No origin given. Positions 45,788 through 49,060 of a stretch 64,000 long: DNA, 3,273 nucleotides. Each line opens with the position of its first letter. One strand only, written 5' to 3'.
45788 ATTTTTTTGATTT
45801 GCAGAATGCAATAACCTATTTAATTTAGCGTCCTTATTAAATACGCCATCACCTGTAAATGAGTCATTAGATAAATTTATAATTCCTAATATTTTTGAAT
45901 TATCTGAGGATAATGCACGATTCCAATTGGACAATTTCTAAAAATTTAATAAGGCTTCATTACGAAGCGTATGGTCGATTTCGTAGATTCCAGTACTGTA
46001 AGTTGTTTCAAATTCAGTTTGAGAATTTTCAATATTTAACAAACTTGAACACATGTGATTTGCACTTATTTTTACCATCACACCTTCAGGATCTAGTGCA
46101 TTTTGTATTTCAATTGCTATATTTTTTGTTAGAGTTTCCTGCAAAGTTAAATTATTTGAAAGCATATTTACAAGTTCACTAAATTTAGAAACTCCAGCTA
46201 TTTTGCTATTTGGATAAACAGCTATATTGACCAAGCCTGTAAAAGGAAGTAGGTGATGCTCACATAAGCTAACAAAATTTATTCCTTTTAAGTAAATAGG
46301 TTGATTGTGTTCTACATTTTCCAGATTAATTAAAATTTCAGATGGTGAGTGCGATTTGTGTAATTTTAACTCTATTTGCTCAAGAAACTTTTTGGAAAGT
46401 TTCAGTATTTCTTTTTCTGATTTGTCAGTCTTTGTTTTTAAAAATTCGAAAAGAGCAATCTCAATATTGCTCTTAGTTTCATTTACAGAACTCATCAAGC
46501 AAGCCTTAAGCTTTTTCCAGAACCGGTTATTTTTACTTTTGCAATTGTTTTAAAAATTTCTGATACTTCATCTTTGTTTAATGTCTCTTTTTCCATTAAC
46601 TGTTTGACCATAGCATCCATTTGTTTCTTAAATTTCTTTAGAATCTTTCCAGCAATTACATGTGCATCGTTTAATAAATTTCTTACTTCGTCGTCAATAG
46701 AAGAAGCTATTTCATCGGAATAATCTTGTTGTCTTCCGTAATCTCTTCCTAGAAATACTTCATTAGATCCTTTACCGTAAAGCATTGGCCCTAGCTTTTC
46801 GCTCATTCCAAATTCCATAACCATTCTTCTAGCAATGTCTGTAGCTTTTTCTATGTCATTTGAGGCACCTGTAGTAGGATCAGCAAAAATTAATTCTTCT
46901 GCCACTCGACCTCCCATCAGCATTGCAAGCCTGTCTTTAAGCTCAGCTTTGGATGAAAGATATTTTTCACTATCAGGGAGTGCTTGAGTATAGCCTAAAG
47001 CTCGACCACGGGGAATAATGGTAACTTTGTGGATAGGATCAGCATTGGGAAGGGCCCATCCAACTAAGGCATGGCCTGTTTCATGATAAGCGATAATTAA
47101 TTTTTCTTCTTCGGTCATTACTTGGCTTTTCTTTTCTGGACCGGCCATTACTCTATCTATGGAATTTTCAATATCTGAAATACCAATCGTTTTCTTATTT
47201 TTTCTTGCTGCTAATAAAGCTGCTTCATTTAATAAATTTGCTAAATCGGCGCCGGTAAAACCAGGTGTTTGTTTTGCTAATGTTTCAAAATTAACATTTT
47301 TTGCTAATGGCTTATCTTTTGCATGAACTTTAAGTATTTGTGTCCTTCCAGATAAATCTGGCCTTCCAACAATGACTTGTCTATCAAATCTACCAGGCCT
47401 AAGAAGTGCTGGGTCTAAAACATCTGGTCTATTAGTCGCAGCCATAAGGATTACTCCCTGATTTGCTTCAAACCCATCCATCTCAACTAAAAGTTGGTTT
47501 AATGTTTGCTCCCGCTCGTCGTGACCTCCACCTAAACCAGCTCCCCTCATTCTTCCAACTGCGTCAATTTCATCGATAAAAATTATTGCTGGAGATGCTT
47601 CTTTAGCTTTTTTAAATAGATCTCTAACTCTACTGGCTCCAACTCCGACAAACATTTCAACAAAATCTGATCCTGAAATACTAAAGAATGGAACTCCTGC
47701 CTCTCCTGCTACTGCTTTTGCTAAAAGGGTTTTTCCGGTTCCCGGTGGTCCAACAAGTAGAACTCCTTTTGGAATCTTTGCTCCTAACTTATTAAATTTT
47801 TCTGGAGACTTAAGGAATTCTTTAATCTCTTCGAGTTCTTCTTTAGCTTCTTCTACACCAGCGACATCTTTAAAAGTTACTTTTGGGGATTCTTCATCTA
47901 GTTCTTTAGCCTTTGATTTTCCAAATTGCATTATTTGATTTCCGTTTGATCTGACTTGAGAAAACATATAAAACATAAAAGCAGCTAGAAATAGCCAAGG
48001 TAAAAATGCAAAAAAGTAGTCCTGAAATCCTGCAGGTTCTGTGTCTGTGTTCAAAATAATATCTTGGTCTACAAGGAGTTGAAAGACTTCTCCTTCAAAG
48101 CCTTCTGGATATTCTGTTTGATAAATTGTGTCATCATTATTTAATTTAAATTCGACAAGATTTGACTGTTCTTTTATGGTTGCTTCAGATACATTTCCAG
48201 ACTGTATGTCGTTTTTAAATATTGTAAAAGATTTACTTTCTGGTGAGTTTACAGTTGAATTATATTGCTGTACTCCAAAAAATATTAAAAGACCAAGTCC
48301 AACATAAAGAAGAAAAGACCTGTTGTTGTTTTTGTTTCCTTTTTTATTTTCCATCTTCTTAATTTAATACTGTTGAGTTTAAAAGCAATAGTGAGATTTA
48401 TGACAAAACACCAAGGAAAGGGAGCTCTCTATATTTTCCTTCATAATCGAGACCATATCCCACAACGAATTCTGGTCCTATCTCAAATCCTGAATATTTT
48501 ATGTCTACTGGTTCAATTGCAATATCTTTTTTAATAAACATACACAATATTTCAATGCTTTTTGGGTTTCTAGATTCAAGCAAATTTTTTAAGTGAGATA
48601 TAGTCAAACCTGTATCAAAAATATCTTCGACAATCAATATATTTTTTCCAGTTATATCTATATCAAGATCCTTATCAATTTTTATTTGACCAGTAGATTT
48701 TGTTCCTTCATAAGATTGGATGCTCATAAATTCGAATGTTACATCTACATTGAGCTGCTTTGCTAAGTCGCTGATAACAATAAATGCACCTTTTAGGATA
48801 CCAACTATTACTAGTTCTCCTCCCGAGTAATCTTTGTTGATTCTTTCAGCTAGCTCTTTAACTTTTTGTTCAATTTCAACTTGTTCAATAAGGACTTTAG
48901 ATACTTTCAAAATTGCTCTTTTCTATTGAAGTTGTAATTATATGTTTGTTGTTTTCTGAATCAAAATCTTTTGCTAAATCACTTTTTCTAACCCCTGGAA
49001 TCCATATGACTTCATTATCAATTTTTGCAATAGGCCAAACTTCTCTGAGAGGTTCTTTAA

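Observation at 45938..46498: FolE keeps Zn and guanine-recognition residues but has lost triphosphate-binding arginines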

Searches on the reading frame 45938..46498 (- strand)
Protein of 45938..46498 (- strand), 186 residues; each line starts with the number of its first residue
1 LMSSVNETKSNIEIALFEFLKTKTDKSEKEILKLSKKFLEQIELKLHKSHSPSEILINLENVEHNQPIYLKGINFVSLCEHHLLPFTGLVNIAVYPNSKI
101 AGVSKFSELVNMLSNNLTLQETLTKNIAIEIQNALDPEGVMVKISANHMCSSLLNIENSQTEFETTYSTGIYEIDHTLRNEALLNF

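Call 3: search_protein_families(library=pfam, proteins=[window:45938-46498:-], max_evalue=0.01)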
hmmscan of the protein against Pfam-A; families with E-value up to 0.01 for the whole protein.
window:45938-46498:- (186 aa): 2 families
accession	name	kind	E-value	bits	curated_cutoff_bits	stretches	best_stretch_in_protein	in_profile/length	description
PF01227.27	GTP_cyclohydroI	-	3.3e-39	134.6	27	1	28-183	17-175/179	GTP cyclohydrolase I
PF15297.11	CKAP2_C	-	0.0036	17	27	1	9-165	71-228/348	Cytoskeleton-associated protein 2 C-terminus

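Call 4: search_protein_families(library=ncbifam, proteins=[window:45938-46498:-], max_evalue=0.01)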
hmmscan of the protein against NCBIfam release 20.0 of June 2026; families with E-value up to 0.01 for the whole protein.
window:45938-46498:- (186 aa): 5 families
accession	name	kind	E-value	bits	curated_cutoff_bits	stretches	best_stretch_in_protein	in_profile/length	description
NF006826.0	PRK09347.1-3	subfamily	3.2e-36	124.6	162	1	11-183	8-183/189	GTP cyclohydrolase I FolE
NF006825.1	PRK09347.1-2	subfamily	2.3e-35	121.6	174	1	49-182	40-174/179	GTP cyclohydrolase I FolE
TIGR00063.1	folE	equivalog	1.6e-32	112.5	181.6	1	53-183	45-175/180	GTP cyclohydrolase I FolE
NF006824.0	PRK09347.1-1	equivalog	7.8e-26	90.9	202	1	22-183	53-213/219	GTP cyclohydrolase I FolE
TIGR03139.1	QueF-II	equivalog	0.00073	19.4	86.9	1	55-143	5-95/115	preQ(1) synthase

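Call 5: search_solved_structures(query=window:45938-46498:-, show_alignments=4, max_evalue=0.001)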
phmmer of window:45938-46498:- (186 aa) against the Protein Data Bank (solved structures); distinct sequences matched with E-value up to 0.001: 15.
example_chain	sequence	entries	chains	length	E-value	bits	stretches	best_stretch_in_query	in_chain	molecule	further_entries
1is7_A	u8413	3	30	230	7e-25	90.9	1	60-183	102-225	GTP Cyclohydrolase I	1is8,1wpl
1fb1_A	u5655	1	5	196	1.2e-24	90.1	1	61-183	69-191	GTP CYCLOHYDROLASE I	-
7ala_A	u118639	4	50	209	1.5e-24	89.8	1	61-183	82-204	GTP cyclohydrolase 1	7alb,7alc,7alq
6z80_A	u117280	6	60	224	1.8e-24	89.6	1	61-183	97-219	GTP cyclohydrolase 1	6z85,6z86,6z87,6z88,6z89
1wm9_A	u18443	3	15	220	7.3e-24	87.6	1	63-183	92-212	GTP cyclohydrolase I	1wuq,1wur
4uqf_A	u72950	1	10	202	1.8e-21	79.7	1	52-183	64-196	GTP cyclohydrolase 1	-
37xd_A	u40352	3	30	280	1.9e-21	79.7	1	62-181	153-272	GTP cyclohydrolase 1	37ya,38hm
9ujf_A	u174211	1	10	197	3.9e-18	68.9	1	55-174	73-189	GTP cyclohydrolase 1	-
11yz_A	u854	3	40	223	5.7e-18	68.4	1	51-183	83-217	GTP cyclohydrolase 1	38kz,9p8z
1fbx_A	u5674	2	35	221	8.2e-15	58.1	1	32-183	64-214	GTP CYCLOHYDROLASE I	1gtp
4du6_A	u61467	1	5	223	2.5e-14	56.6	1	32-183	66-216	GTP cyclohydrolase 1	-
1n3s_A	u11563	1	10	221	1.5e-13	54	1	32-183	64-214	GTP cyclohydrolase I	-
1a8r_A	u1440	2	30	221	1.5e-13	54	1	32-183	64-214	GTP CYCLOHYDROLASE I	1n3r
1n3t_F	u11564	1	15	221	2.1e-13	53.6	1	32-183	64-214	GTP cyclohydrolase I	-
1a9c_A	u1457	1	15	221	2.1e-13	53.5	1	32-183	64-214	GTP CYCLOHYDROLASE I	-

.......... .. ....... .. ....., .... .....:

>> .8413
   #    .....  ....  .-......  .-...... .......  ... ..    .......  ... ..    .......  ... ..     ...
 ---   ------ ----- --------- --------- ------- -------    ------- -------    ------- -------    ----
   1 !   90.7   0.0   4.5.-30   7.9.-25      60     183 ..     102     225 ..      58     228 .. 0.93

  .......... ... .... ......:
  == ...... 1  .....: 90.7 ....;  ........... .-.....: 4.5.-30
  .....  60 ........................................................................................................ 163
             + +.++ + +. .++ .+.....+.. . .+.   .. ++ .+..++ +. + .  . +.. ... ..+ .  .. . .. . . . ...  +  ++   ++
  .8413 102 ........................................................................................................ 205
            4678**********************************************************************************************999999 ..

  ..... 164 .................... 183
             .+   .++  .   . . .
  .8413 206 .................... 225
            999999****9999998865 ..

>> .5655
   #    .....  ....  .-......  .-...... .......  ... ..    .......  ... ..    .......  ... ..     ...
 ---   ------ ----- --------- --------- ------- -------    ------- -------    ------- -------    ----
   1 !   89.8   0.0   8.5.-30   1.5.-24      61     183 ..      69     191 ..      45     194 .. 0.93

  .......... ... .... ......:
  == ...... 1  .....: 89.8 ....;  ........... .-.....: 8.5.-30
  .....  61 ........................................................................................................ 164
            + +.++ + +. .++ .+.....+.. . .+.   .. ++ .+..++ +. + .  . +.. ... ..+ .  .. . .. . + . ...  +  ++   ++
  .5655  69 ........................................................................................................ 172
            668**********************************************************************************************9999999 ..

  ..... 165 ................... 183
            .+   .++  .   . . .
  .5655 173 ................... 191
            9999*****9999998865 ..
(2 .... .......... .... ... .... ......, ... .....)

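Call 17: find_homologous_proteins(query=window:45938-46498:-, max_evalue=1e-10)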
Query window:45938-46498:- (186 aa): 59 proteins with E <= 1e-10 among 133 candidates.
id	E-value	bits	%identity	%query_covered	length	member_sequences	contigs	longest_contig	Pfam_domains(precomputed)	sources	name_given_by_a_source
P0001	3.2e-106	370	95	99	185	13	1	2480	PF01227.28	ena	-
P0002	1.7e-105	368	95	99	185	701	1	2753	PF01227.28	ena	-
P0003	4.8e-103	360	92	99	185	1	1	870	PF01227.28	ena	-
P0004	1.3e-100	352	90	99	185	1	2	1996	PF01227.28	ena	-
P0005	2.3e-100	351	90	99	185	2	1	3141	PF01227.28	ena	-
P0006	1.8e-99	348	90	99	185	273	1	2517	PF01227.28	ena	-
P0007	3.8e-99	347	90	99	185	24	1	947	PF01227.28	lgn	-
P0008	7.6e-99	346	92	99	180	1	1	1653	PF01227.28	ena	-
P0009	1.4e-97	342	89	99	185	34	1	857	PF01227.28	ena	-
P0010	9.9e-83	294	81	99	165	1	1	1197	PF01227.28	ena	-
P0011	9.9e-77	274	94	76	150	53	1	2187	PF01227.28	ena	-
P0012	2.2e-75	270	89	76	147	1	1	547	PF01227.28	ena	-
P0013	1.8e-70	254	65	99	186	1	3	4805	PF01227.28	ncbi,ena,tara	tara:strand:- start:595 stop:1155 length:561 start_codon:yes stop_codon:yes gene_type:complete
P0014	6.8e-66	239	62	99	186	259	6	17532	PF01227.28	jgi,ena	-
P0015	1.8e-64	234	62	99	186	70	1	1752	PF01227.28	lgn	-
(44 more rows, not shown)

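Call 29: search_protein_representatives(alignment_id=A1)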
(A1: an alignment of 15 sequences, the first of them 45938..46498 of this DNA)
Query: 15 sequences, 187 profile positions. Proteins with E-value up to 0.001 (for the whole library): 8535; up to 1e-10: 4935; up to 1e-30: 13. The best 150 are listed.
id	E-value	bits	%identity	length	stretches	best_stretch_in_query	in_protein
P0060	1.5e-88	311.8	-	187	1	1-187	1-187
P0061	3.0e-53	196.6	-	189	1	8-186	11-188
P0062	2.8e-45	170.6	-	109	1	83-186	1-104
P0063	9.3e-36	139.6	-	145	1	94-186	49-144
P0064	2.5e-35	138.2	-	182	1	50-186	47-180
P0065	3.3e-35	137.8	-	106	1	89-174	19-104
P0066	4.6e-33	130.8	-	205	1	51-184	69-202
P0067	4.8e-33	130.8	-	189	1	7-185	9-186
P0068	2.3e-32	128.6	-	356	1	7-185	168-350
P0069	7.8e-32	126.8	-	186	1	7-184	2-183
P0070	2.7e-31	125.0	-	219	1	19-187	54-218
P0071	6.9e-31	123.7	-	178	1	36-181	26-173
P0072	9.3e-31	123.3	-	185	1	17-184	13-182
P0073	1.1e-30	123.1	-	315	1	51-185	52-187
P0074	1.2e-30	122.9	-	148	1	64-181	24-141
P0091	1.8e-28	115.9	-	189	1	9-173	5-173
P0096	5.6e-28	114.2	-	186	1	9-184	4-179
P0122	4.3e-27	111.4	-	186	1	9-181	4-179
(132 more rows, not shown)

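Call 40: find_encoding_contigs(protein=P0061, flank=6000, max_places=3)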
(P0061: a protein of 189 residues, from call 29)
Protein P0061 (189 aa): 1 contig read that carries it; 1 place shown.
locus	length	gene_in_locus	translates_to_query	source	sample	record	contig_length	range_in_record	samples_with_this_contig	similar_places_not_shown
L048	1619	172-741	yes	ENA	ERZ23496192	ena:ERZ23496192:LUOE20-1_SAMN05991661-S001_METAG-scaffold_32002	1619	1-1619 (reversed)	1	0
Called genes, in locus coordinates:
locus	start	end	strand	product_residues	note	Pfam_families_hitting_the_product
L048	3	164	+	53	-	?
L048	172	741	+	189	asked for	PF01227:GTP_cyclohydroI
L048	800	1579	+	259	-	PF00809:Pterin_bind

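Call 42: find_encoding_contigs(protein=P0067, flank=6000, max_places=3)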
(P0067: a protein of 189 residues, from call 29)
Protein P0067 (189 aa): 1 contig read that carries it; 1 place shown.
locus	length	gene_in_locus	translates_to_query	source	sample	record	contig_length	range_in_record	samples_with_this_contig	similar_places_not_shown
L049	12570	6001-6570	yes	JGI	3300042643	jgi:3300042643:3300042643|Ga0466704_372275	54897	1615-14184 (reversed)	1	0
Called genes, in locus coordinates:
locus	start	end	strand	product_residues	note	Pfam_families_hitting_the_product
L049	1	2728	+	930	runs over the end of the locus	PF00005:ABC_tran (faint), PF02463:SMC_N (faint), PF13173:AAA_14 (faint), PF13191:AAA_16 (faint), PF13555:AAA_29 (faint), PF20703:nSTAND1 (faint), PF17760:UvrA_inter, PF17755:UvrA_DNA-bind, +1 more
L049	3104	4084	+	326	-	PF01171:ATP_bind_3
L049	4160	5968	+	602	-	PF06480:FtsH_ext (weak), PF00004:AAA, PF07728:AAA_5 (weak), PF17862:AAA_lid_3, PF01434:Peptidase_M41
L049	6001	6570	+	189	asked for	PF01227:GTP_cyclohydroI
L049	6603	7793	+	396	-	PF00809:Pterin_bind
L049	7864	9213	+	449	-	PF02878:PGM_PMM_I, PF02879:PGM_PMM_II, PF02880:PGM_PMM_III, PF00408:PGM_PMM_IV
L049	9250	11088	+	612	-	PF13230:GATase_4 (weak), PF13522:GATase_6, PF13537:GATase_7, PF01380:SIS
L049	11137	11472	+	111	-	PF01648:ACPS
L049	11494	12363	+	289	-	PF01256:Carb_kinase, PF02110:HK (weak)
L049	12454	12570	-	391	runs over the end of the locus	PF00919:UPF0004, PF04055:Radical_SAM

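Call 43: find_encoding_contigs(protein=P0069, flank=6000, max_places=3)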
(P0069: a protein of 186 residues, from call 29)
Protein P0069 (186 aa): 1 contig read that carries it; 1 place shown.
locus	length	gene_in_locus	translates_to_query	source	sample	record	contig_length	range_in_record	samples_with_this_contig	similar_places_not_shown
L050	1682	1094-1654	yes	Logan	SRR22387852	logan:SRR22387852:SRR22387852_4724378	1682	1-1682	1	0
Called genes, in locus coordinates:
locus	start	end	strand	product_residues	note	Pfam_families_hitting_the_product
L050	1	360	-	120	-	?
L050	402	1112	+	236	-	PF00753:Lactamase_B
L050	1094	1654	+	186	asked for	PF01227:GTP_cyclohydroI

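Call 44: find_encoding_contigs(protein=P0096, flank=6000, max_places=3)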
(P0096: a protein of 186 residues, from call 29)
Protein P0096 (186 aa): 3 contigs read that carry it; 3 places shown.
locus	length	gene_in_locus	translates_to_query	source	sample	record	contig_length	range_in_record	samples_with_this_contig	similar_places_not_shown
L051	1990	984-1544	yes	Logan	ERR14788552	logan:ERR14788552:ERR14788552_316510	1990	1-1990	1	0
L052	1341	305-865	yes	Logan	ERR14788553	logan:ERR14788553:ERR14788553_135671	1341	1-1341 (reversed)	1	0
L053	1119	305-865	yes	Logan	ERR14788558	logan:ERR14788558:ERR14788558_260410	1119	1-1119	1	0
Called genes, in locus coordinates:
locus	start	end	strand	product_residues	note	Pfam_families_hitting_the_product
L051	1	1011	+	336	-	?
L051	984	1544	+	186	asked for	PF01227:GTP_cyclohydroI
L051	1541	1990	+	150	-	?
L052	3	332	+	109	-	?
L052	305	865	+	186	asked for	PF01227:GTP_cyclohydroI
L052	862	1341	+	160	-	?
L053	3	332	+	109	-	?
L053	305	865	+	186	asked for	PF01227:GTP_cyclohydroI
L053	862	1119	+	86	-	?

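Call 52: predict_structure(alignment_id=A1)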
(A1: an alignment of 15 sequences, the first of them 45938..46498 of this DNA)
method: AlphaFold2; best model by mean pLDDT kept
length: 186 residues; sequences in the alignment: 15
mean_pLDDT: 73.4   pTM: 0.59
mean pLDDT of the five models: 73.4, 64.6, 56.0, 45.8, 44.9
residues with pLDDT >= 90: 14; 70-90: 100; 50-70: 55; < 50: 17
segments of 3 or more residues with pLDDT < 50: 1-4, 60-64, 155-160
pLDDT, mean of each block of 10 residues (from residue 1): 56 82 85 79 57 58 65 73 72 80 69 67 86 86 79 49 82 89 86
secondary structure, 60 per line:
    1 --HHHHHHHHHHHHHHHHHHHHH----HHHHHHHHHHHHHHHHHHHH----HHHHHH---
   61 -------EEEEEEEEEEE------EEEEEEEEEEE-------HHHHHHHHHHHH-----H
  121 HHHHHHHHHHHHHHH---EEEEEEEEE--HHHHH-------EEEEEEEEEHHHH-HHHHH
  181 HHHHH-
elements in order: H3-23 H28-47 H52-57 E68-78 E85-95 H103-114 H120-135 E139-147 H150-154 E162-170 H171-174 H176-185

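Call 58: fold_search(model_id=the predicted structure, library=pdb)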
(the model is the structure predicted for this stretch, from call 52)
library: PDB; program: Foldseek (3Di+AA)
matches with E <= 10: 481; with E <= 0.001: 112
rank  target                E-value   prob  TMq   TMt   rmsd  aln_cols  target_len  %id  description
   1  9p8z_K                5.6e-16  1.00  0.80  0.79   2.8       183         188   27  Crystal Structure of GTP cyclohydrolase 1 (FolE) from Mycobacterium tuberculosis (released 2025-07-02)
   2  9p8z_H                6.7e-16  1.00  0.80  0.78   2.8       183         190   27  Crystal Structure of GTP cyclohydrolase 1 (FolE) from Mycobacterium tuberculosis (released 2025-07-02)
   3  9p8z_R                6.7e-16  1.00  0.79  0.80   2.7       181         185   27  Crystal Structure of GTP cyclohydrolase 1 (FolE) from Mycobacterium tuberculosis (released 2025-07-02)
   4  9p8z_A                7.6e-16  1.00  0.80  0.79   2.7       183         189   27  Crystal Structure of GTP cyclohydrolase 1 (FolE) from Mycobacterium tuberculosis (released 2025-07-02)
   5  11yz_A                8.6e-16  1.00  0.80  0.79   2.7       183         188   27  Cryo EM Structure of GTP cyclohydrolase 1 (FolE) from Mycobacterium tuberculosis (released 2026-04-01)
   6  9p8z_F                1.6e-15  1.00  0.81  0.80   2.7       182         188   27  Crystal Structure of GTP cyclohydrolase 1 (FolE) from Mycobacterium tuberculosis (released 2025-07-02)
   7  9p8z_G                2.0e-15  1.00  0.79  0.79   2.9       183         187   27  Crystal Structure of GTP cyclohydrolase 1 (FolE) from Mycobacterium tuberculosis (released 2025-07-02)
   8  9p8z_I                2.1e-15  1.00  0.79  0.78   2.9       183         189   27  Crystal Structure of GTP cyclohydrolase 1 (FolE) from Mycobacterium tuberculosis (released 2025-07-02)
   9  9p8z_L                2.4e-15  1.00  0.80  0.80   2.8       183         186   27  Crystal Structure of GTP cyclohydrolase 1 (FolE) from Mycobacterium tuberculosis (released 2025-07-02)
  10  9p8z_O                2.6e-15  1.00  0.79  0.80   2.8       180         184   27  Crystal Structure of GTP cyclohydrolase 1 (FolE) from Mycobacterium tuberculosis (released 2025-07-02)
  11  9p8z_N                4.2e-15  1.00  0.80  0.78   2.8       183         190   27  Crystal Structure of GTP cyclohydrolase 1 (FolE) from Mycobacterium tuberculosis (released 2025-07-02)
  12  4uqf_A                4.7e-15  1.00  0.80  0.80   2.9       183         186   30  CRYSTAL STRUCTURE OF LISTERIA MONOCYTOGENES GTP CYCLOHYDROLASE I (released 2015-07-01)
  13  1is7_A                8.2e-15  1.00  0.83  0.80   3.3       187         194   29  Crystal structure of rat GTPCHI/GFRP stimulatory complex (released 2002-02-20)
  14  9p8z_S                8.2e-15  1.00  0.80  0.79   2.8       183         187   27  Crystal Structure of GTP cyclohydrolase 1 (FolE) from Mycobacterium tuberculosis (released 2025-07-02)
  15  7alb_B                9.3e-15  1.00  0.82  0.82   2.8       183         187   29  human GCH-GFRP stimulatory complex 7-deaza-GTP bound (released 2021-10-13)
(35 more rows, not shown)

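Call 68: find_encoding_contigs(protein=P0122, flank=5000, max_places=2)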
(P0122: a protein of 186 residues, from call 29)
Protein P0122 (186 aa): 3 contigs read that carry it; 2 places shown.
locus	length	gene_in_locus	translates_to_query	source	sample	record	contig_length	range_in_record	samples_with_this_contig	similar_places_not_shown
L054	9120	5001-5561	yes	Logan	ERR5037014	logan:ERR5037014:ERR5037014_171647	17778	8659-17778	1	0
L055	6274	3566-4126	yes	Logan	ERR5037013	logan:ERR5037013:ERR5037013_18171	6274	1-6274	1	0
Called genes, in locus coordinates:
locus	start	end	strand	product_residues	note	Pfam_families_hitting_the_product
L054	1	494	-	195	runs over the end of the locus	PF09695:YtfJ_HI0045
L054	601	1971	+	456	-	PF18458:XPB_DRD, PF00270:DEAD, PF04851:ResIII, PF16203:ERCC3_RAD25_C, PF00271:Helicase_C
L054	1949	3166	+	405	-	PF05626:DUF790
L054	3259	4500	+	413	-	PF01368:DHH (faint)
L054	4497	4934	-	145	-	PF02580:Tyr_Deacylase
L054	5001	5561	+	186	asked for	PF01227:GTP_cyclohydroI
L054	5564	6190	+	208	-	PF01300:Sua5_yciO_yrdC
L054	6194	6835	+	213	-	PF21948:LplA-B_cat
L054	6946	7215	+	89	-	-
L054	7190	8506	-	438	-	PF00595:PDZ, PF13180:PDZ_2, PF17820:PDZ_6, PF03572:Peptidase_S41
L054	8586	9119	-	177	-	?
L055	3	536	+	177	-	?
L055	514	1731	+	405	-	PF05626:DUF790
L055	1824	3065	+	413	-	PF01368:DHH (faint)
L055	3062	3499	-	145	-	PF02580:Tyr_Deacylase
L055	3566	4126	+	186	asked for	PF01227:GTP_cyclohydroI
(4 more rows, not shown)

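Call 69: find_encoding_contigs(protein=P0091, flank=5000, max_places=2)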
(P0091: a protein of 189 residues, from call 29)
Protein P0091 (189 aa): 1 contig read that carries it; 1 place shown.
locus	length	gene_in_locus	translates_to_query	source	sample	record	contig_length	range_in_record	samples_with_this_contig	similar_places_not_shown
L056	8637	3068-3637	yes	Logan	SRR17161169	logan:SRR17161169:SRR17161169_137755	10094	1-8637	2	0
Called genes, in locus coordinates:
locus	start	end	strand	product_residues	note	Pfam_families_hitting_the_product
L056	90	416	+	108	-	-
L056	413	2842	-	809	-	PF09364:XFP_N, PF03894:XFP, PF09363:XFP_C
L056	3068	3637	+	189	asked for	PF01227:GTP_cyclohydroI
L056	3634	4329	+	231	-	PF00106:adh_short, PF08659:KR (weak), PF13561:adh_short_C2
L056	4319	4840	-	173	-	PF02632:BioY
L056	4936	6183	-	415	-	PF07690:MFS_1, PF00083:Sugar_tr, PF07690:MFS_1 (weak)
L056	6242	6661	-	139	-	PF00293:NUDIX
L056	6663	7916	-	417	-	PF00109:ketoacyl-synt, PF02801:Ketoacyl-synt_C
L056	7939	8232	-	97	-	PF01253:SUI1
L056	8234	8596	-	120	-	PF02410:RsfS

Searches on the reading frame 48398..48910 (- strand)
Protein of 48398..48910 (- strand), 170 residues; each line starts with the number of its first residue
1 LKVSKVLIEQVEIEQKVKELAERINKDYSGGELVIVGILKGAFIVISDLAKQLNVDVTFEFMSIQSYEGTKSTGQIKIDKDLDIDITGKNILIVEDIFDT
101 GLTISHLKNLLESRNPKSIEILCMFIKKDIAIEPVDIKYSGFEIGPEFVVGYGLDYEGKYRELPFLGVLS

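Call 3: search_protein_families(library=pfam, proteins=[window:48398-48910:-], max_evalue=0.01)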
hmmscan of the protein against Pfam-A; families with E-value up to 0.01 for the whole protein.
window:48398-48910:- (170 aa): 1 family
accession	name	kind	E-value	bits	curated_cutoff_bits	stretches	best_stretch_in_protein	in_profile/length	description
PF00156.33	Pribosyltran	-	2.7e-29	102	26.3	1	12-156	10-157/158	Phosphoribosyl transferase domain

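Call 4: search_protein_families(library=ncbifam, proteins=[window:48398-48910:-], max_evalue=0.01)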
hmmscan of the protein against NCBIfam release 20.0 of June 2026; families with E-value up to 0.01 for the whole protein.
window:48398-48910:- (170 aa): 20 families
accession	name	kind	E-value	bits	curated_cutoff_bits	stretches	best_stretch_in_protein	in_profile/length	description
TIGR01203.1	HGPRTase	equivalog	6.6e-54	182.1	150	1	6-169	1-166/167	hypoxanthine phosphoribosyltransferase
NF006605.0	PRK09162.1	equivalog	1.2e-28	99.7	181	1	2-165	12-176/183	hypoxanthine-guanine phosphoribosyltransferase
NF006613.0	PRK09177.1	equivalog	6.8e-09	35.5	138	1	10-111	14-109/159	xanthine phosphoribosyltransferase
NF002095.0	PRK00934.1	equivalog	7.3e-09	35.2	296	1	15-124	141-241/287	ribose-phosphate diphosphokinase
NF003548.0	PRK05205.1-4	equivalog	1.4e-08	34.8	218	1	5-124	4-127/173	bifunctional pyr operon transcriptional regulator/uracil phosphoribosyltransferase PyrR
TIGR01251.1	ribP_PPkin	subfamily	2.1e-07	30.2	113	1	17-124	146-246/309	ribose-phosphate diphosphokinase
NF003545.0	PRK05205.1-1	equivalog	2.6e-06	27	140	1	10-125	3-127/171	bifunctional pyr operon transcriptional regulator/uracil phosphoribosyltransferase PyrR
NF001097.0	PRK00129.1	equivalog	4.5e-06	26.5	114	1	7-125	49-161/209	uracil phosphoribosyltransferase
NF003549.0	PRK05205.1-5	equivalog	1.5e-05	24.5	138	1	4-125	5-137/182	bifunctional pyr operon transcriptional regulator/uracil phosphoribosyltransferase PyrR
NF002636.0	PRK02304.1-5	equivalog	5.8e-05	22.6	125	1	5-124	31-153/176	adenine phosphoribosyltransferase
TIGR01091.1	upp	equivalog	0.00019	21.2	208.35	1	6-125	46-159/207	uracil phosphoribosyltransferase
NF002620.0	PRK02277.1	subfamily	0.00071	19.3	115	1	20-130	76-183/201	orotate phosphoribosyltransferase-like protein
TIGR01090.1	apt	equivalog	0.00078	19.6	185.85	1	6-122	24-143/169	adenine phosphoribosyltransferase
TIGR01367.1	pyrE_Therm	equivalog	0.00078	19.1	150.25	1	4-125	32-142/187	orotate phosphoribosyltransferase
NF005592.0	PRK07322.1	subfamily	0.0022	17.4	143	1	70-129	102-161/180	adenine phosphoribosyltransferase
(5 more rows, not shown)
